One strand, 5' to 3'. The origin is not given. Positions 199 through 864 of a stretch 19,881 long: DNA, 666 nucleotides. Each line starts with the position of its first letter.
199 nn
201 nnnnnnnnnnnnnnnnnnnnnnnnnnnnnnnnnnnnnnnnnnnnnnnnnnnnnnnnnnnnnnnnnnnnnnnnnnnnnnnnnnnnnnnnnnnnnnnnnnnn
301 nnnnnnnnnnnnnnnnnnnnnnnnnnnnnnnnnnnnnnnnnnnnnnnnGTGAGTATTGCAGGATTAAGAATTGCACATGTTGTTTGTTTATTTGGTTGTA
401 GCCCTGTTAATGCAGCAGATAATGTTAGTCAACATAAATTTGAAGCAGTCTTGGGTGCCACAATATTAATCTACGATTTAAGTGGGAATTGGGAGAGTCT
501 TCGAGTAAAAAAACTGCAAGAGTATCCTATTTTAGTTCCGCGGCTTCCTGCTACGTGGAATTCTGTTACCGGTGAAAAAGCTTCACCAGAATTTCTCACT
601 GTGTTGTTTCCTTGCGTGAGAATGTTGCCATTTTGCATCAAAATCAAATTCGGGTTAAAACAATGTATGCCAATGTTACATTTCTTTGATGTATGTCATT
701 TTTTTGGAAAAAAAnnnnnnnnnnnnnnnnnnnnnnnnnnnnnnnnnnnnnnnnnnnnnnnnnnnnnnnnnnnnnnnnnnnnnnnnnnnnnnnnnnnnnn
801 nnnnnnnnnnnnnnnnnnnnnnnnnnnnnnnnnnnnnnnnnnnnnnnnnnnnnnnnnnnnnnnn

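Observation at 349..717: Lone 122-aa ORF in the leader region, of doubtful coding status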

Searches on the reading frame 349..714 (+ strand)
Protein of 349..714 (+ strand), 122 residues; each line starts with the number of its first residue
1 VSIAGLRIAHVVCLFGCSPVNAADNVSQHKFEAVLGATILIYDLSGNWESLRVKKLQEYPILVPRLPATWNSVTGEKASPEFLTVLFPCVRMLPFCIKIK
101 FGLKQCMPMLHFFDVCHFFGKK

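Call 11: search_dna_similar(query=window:349-714:+, collection=plasmids, mode=protein, max_evalue=1, max_rows=40)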
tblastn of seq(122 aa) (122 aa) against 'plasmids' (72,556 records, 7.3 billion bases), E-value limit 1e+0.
Records with a match: 45; places in all: 49; records where one place covers at least 80% of the query: 14.
Best place of each record, by identity: >=99% 1; 95-99% 5; 90-95% 5; 80-90% 3; 60-80% 15; <60% 16.
By first word of the organism name: Escherichia 38; Salmonella 3; Pseudomonas 2; Leptospira 2.
By predicted mobility (MOB-suite, as given by PLSDB): conjugative 36; non-mobilizable 5; mobilizable 4.
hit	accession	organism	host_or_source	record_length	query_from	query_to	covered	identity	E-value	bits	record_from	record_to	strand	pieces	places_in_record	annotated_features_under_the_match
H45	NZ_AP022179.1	Escherichia coli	-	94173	1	122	100%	99.2%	1e-76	252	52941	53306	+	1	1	hypothetical protein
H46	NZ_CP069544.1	Escherichia coli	Homo sapiens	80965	1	122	100%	98.4%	1e-75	249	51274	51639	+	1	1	hypothetical protein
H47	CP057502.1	Escherichia coli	culture,Pooled sheep faecal samples ...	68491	1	122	100%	95.2%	2e-59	251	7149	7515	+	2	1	none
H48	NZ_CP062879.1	Escherichia coli O157:H16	Sus scrofa domesticus,feces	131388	1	122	100%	95.1%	6e-73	242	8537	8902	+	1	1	hypothetical protein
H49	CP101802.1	Escherichia coli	cell culture,anal swab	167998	1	122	100%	95.1%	6e-73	242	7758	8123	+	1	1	hypothetical protein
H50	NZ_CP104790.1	Escherichia coli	bacteria,swine faeces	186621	1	122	100%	95.1%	6e-73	242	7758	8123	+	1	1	hypothetical protein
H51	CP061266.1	Escherichia coli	Sheep,cell culture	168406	1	121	99%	94.3%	1e-57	246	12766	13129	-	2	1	none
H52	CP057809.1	Escherichia coli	culture,Pooled pig faecal samples ...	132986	1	122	100%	91.0%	8e-70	233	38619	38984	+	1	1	hypothetical protein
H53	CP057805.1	Escherichia coli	culture,Pooled pig faecal samples ...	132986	1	122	100%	91.0%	8e-70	233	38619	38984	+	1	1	hypothetical protein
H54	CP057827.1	Escherichia coli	culture,Pooled pig faecal samples ...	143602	1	121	99%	91.1%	2e-55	239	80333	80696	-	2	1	none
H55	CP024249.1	Escherichia coli O182:H21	-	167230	1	121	99%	89.4%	4e-42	244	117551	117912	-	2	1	none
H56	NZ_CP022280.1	Escherichia coli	Marmota,fecal sample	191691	7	122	95%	90.9%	8e-67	224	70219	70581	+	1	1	none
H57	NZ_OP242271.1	Escherichia coli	Homo sapiens,stool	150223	1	121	99%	81.8%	1e-57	198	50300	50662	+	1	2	none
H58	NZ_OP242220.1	Escherichia coli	Homo sapiens,stool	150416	1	121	99%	81.8%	1e-57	198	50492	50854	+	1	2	none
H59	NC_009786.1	Escherichia coli O139:H28 str. E24377A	-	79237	14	63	41%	60.0%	6e-10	62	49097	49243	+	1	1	molecular chaperone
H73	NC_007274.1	Pseudomonas savastanoi pv. phaseolicola 1448A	-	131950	25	92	56%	38.6%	4e-2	40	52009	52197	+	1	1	fimbria/pilus periplasmic chaperone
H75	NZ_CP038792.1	Escherichia coli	bovine,Pure culture,Rectal swab from ...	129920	11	63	43%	45.6%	4e-3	42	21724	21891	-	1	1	fimbria/pilus periplasmic chaperone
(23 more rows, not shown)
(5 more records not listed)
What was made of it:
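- tblastn of the ORF against 72,556 plasmids hits the ETEC CS3 chaperone gene at aa 14-63, 60% identity, E 6e-10 (call 11).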

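Call 12: get_annotated_region(hit=H59, flank=5000)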
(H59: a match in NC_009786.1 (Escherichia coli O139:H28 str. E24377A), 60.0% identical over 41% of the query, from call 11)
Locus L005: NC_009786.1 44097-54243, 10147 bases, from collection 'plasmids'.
description: Escherichia coli O139:H28 str. E24377A plasmid pETEC_80, complete sequence
organism: Escherichia coli O139:H28 str. E24377A (NCBI taxid 331111)
taxonomy: Bacteria; Pseudomonadota; Gammaproteobacteria; Enterobacterales; Enterobacteriaceae; Escherichia; Escherichia coli; Escherichia coli O139:H28 str. E24377A
host: -; source: -; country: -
typing (MOB-suite, as given by PLSDB): mobilizable; replicon IncFIA; relaxase MOBP
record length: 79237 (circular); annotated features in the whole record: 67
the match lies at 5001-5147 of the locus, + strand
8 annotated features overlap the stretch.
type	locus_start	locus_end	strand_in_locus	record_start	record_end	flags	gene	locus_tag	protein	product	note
CDS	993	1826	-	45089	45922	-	-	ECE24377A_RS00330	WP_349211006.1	IS110 family transposase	-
CDS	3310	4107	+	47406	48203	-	istB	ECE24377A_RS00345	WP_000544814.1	IS21-like element IS21 family helper ATPase IstB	-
CDS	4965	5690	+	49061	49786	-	-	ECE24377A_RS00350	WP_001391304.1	molecular chaperone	GO:0061077 - chaperone-mediated protein folding [Evidence IEA]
predicted_resistance_gene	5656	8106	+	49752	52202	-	cstB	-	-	CS3 fimbrial usher protein CstB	predicted by amrfinderplus; class ; identity 99.88%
CDS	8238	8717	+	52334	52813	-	-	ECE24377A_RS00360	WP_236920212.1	outer membrane usher CS3-2 domain protein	-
CDS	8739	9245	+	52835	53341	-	-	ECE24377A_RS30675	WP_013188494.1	CS3 fimbrial subunit A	-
CDS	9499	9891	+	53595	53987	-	-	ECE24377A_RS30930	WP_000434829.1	hypothetical protein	-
CDS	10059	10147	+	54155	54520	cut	-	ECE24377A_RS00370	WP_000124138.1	hypothetical protein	-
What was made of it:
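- The gene is identified as the chaperone of the CS3 operon in call 12.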

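Call 13: get_annotated_region(hit=H75, flank=4000)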
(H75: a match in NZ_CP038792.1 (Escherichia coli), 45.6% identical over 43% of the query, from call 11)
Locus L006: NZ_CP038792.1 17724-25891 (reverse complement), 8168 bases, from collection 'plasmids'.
description: Escherichia coli strain PF9285 plasmid pDW54_1, complete sequence
organism: Escherichia coli (NCBI taxid 562)
taxonomy: Bacteria; Pseudomonadota; Gammaproteobacteria; Enterobacterales; Enterobacteriaceae; Escherichia; Escherichia coli
host: -; source: bovine,Pure culture,Rectal swab from healthy swiss fattening veal calves; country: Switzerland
typing (MOB-suite, as given by PLSDB): conjugative; replicon IncFIA,IncFIB,IncFIC,IncFII; relaxase MOBF,MOBP; mating-pair formation MPF_F
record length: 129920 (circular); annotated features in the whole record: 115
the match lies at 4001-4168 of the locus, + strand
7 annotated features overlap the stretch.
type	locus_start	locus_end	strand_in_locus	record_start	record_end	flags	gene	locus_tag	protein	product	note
CDS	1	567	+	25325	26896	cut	-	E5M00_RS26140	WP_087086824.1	IS66 family transposase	-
CDS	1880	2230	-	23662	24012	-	tnpB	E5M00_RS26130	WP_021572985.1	IS66 family insertion sequence element accessory protein TnpB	-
CDS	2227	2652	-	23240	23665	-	-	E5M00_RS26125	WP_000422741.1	transposase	GO:0006313 - DNA transposition [Evidence IEA]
CDS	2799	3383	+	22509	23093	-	-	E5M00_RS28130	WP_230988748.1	outer membrane usher CS3-2 domain protein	-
CDS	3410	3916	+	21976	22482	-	-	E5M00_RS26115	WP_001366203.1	hypothetical protein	-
CDS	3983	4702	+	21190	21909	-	-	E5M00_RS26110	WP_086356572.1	fimbria/pilus periplasmic chaperone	GO:0071555 - cell wall organization [Evidence IEA]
CDS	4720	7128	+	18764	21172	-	-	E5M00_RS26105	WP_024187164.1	fimbria/pilus outer membrane usher protein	GO:0009297 - pilus assembly [Evidence IEA]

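Call 16: profile_search(protein=window:349-714:+)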
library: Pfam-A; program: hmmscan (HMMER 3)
A. the first sequence (122 residues): domains with independent E <= 10: 0; with E <= 0.001: 0
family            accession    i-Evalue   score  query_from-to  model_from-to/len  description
(no Pfam family matches the first sequence, even at E <= 10)
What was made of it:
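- On PapD-like periplasmic fimbrial chaperone (Pfam PF00345 PapD_N + PF02753 PapD_C): Pfam scan of the 122-aa ORF finds no family even at E<=10 (call 16).
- There is no Pfam domain (call 16). There is no domain (call 16).
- Tried and rejected: A Pfam scan of the ORF found nothing (call 16).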

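Call 27: find_homologous_proteins(query=window:349-714:+, max_evalue=0.01)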
Query seq(122 aa) (122 aa): 5 proteins with E <= 0.01 among 7 candidates.
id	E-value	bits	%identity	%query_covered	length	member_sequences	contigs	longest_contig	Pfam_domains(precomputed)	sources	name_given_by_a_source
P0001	2.0e-74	266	95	100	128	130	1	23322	-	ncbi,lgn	ncbi:hypothetical protein ACQ7UY_004588 [Escherichia coli]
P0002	7.8e-42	160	91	67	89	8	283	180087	-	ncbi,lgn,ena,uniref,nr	ncbi:TPA: hypothetical protein L1M97_004570 [Escherichia coli]|uniref:hypothetical protein n=1 Tax=E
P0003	5.1e-40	155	91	64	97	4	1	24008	-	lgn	-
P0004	1.0e-23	102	91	45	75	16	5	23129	-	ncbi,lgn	-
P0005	6.8e-18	83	88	40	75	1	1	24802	-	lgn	-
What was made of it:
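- Tried and rejected: It returned only the ORF's own variants (call 27).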

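Call 35: search_protein_families(proteins=[window:349-714:+], library=ncbifam, max_evalue=10)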
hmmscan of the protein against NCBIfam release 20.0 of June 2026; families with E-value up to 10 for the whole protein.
seq(122 aa): 2 families
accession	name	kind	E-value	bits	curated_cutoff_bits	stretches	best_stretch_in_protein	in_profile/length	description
NF011770.1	PRK15224.1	exception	0.0038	16.8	475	1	25-92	31-93/246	pili assembly chaperone SafB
NF002594.0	PRK02251.1-3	equivalog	0.02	14.5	389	1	22-93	85-148/191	cell division protein CrgA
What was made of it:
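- On PapD-like periplasmic fimbrial chaperone (Pfam PF00345 PapD_N + PF02753 PapD_C): The only NCBIfam chaperone hit is SafB at E 0.0038, 16.8 bits against a cutoff of 475 (call 35).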

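Call 36: search_solved_structures(query=window:349-714:+, max_evalue=10, show_alignments=2)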
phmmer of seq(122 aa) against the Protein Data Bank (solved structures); distinct sequences matched with E-value up to 10: 3.
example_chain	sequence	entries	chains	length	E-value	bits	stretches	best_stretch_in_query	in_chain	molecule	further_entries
4dsd_A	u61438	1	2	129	0.1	16.2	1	24-64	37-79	putative periplasmic protein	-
4djm_A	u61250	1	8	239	0.88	13.1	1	25-64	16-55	DraB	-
2co6_B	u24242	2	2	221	1.1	12.9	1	25-90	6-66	PUTATIVE FIMBRIAE ASSEMBLY CHAPERONE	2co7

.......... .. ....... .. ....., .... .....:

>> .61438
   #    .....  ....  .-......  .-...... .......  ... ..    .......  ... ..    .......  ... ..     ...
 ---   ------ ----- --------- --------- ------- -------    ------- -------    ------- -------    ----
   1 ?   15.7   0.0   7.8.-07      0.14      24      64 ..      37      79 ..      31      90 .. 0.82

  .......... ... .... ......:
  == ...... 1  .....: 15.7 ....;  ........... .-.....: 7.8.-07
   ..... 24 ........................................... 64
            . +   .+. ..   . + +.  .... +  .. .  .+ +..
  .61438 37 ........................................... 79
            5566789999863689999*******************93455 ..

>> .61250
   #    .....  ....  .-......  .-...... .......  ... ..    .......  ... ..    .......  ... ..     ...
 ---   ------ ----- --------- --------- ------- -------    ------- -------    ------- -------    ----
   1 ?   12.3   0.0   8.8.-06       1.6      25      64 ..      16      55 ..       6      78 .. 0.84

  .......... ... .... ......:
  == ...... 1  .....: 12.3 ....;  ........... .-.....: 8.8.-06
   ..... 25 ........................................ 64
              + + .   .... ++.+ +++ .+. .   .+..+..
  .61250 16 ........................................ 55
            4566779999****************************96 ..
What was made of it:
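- There are weak SafB and DraB matches (calls 35, 36).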

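Call 46: get_annotated_region(hit=H73, flank=1500)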
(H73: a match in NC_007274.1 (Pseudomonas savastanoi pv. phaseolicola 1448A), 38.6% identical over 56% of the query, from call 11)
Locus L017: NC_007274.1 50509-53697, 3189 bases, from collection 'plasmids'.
description: Pseudomonas savastanoi pv. phaseolicola 1448A plasmid large, complete sequence
organism: Pseudomonas savastanoi pv. phaseolicola 1448A (NCBI taxid 264730)
taxonomy: Bacteria; Pseudomonadota; Gammaproteobacteria; Pseudomonadales; Pseudomonadaceae; Pseudomonas; Pseudomonas savastanoi; Pseudomonas savastanoi pv. phaseolicola 1448A
host: -; source: -; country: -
typing (MOB-suite, as given by PLSDB): conjugative; replicon rep_cluster_283; relaxase MOBP; mating-pair formation MPF_T
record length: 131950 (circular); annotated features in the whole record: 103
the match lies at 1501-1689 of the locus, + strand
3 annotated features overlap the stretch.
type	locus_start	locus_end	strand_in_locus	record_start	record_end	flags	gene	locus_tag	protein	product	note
CDS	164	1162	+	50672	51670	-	-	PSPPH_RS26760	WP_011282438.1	LysR family transcriptional regulator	GO:0006355 - regulation of DNA-templated transcription [Evidence IEA]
CDS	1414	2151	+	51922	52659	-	-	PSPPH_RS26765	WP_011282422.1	fimbria/pilus periplasmic chaperone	GO:0071555 - cell wall organization [Evidence IEA]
CDS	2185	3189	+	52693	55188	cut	-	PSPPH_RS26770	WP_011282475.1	fimbrial biogenesis outer membrane usher protein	-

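Call 50: search_protein_representatives(protein=window:349-714:+)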
Query: 122 residues. Proteins with E-value up to 0.001 (for the whole library): 5; up to 1e-10: 3; up to 1e-30: 1. The best 5 are listed.
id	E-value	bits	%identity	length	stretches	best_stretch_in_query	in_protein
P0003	1.6e-40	154.5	90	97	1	1-79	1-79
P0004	3.2e-24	101.9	88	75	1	1-57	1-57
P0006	1.9e-16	76.7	67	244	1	1-64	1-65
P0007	1.0e-08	51.8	56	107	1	11-65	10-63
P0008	1.1e-08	51.7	42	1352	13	17-47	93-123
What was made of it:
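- Tried and rejected: The full-length relative was found only by the exhaustive phmmer search (call 50).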

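Call 53: find_encoding_contigs(protein=P0006, flank=6000, max_places=4)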
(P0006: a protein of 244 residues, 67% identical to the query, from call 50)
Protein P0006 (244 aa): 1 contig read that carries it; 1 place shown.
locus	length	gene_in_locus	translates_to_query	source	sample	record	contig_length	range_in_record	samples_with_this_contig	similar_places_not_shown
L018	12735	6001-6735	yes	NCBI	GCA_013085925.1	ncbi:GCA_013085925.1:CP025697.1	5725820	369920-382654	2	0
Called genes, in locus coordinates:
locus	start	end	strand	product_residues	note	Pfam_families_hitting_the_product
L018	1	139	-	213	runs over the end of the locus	-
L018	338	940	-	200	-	-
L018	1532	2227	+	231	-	-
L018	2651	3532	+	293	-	PF13356:Arm-DNA-bind_3, PF22022:Phage_int_M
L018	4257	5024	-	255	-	-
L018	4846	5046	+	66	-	-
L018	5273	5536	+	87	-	PF00665:rve (weak), PF13683:rve_3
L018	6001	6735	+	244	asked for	PF00345:PapD_N, PF02753:PapD_C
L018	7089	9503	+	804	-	PF13954:PapC_N, PF00577:Usher, PF13953:PapC_C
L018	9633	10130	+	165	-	-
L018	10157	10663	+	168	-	-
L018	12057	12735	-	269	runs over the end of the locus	PF12833:HTH_18, PF00165:HTH_AraC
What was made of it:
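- On PapD-like periplasmic fimbrial chaperone (Pfam PF00345 PapD_N + PF02753 PapD_C): Intact relatives are followed by an usher and subunits (calls 12, 13, 53).
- P0006 carries PapD_N+PapD_C and sits in a chaperone-usher-two-subunit operon (call 53). The closest intact operon has an AraC-family regulator gene nearby (call 53).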

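Call 56: list_cluster_members(proteins=[P0006, window:349-714:+])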
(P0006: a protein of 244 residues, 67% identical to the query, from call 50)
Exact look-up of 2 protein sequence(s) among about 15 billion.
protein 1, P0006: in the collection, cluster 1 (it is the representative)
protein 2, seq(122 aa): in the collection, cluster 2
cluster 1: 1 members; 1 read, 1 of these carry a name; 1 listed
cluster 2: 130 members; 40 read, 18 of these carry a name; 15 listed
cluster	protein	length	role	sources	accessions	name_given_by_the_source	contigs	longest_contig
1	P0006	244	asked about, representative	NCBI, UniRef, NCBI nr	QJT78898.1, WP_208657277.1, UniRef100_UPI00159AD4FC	fimbria/pilus periplasmic chaperone [Kosakonia sp. MUSA4] | fimbria/pilus periplasmic chaperone n=1 Tax=Kosakonia sp. MUSA4 TaxID=2067958 ...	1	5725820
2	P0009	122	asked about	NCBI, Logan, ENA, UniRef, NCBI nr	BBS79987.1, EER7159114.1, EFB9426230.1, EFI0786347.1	TPA: hypothetical protein GF637_21575 [Escherichia coli] | hypothetical protein n=1 Tax=Escherichia coli TaxID=562 RepID=UPI000F88BF05 | hypothetical protein [Escherichia coli]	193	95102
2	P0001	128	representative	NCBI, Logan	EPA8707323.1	hypothetical protein ACQ7UY_004588 [Escherichia coli]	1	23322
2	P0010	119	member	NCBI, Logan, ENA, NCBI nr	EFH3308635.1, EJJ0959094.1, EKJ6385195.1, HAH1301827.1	hypothetical protein ACRWYO_21000 [Escherichia coli] | hypothetical protein [Escherichia coli]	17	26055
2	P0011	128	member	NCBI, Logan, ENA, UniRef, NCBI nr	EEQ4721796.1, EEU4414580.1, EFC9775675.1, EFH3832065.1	hypothetical protein MN385_004823 [Escherichia coli] | hypothetical protein n=1 Tax=Escherichia coli TaxID=562 RepID=UPI0017E61126 | hypothetical protein [Escherichia coli]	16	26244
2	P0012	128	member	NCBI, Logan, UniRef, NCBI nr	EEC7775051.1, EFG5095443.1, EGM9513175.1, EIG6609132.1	TPA: hypothetical protein ACHKNR_004040 [Escherichia coli] | hypothetical protein n=1 Tax=Escherichia coli TaxID=562 RepID=UPI000B2369A5 | hypothetical protein [Escherichia coli]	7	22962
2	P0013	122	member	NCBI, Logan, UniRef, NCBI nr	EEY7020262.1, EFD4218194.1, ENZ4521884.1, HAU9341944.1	hypothetical protein [Escherichia coli] | hypothetical protein n=1 Tax=Escherichia coli TaxID=562 RepID=UPI001830650B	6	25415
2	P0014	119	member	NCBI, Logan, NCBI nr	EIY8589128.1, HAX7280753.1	TPA: hypothetical protein JTN95_004186 [Escherichia coli] | hypothetical protein [Escherichia coli]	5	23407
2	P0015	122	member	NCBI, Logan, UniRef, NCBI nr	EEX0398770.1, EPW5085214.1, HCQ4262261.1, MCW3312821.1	hypothetical protein [Escherichia coli] | hypothetical protein n=1 Tax=Escherichia coli TaxID=562 RepID=UPI001D2E0D16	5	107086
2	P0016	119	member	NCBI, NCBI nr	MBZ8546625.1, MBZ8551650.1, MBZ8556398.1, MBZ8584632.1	hypothetical protein H5Q69_23905 [Escherichia coli] | hypothetical protein [Escherichia coli]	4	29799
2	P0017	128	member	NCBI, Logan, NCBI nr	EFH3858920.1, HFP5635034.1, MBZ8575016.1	hypothetical protein H5Q80_23835 [Escherichia coli] | hypothetical protein [Escherichia coli]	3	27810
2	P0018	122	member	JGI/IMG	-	P pilus assembly chaperone PapD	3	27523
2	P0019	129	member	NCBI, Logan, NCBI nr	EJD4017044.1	hypothetical protein M1O59_004559 [Escherichia coli] | hypothetical protein [Escherichia coli]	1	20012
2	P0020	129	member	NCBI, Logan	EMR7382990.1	hypothetical protein WJ707_004465 [Escherichia coli]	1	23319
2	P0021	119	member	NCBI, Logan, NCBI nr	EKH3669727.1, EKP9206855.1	hypothetical protein P4M56_004097 [Escherichia coli] | hypothetical protein [Escherichia coli]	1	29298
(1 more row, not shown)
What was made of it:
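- It is from Kosakonia sp. MUSA4 (call 56).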
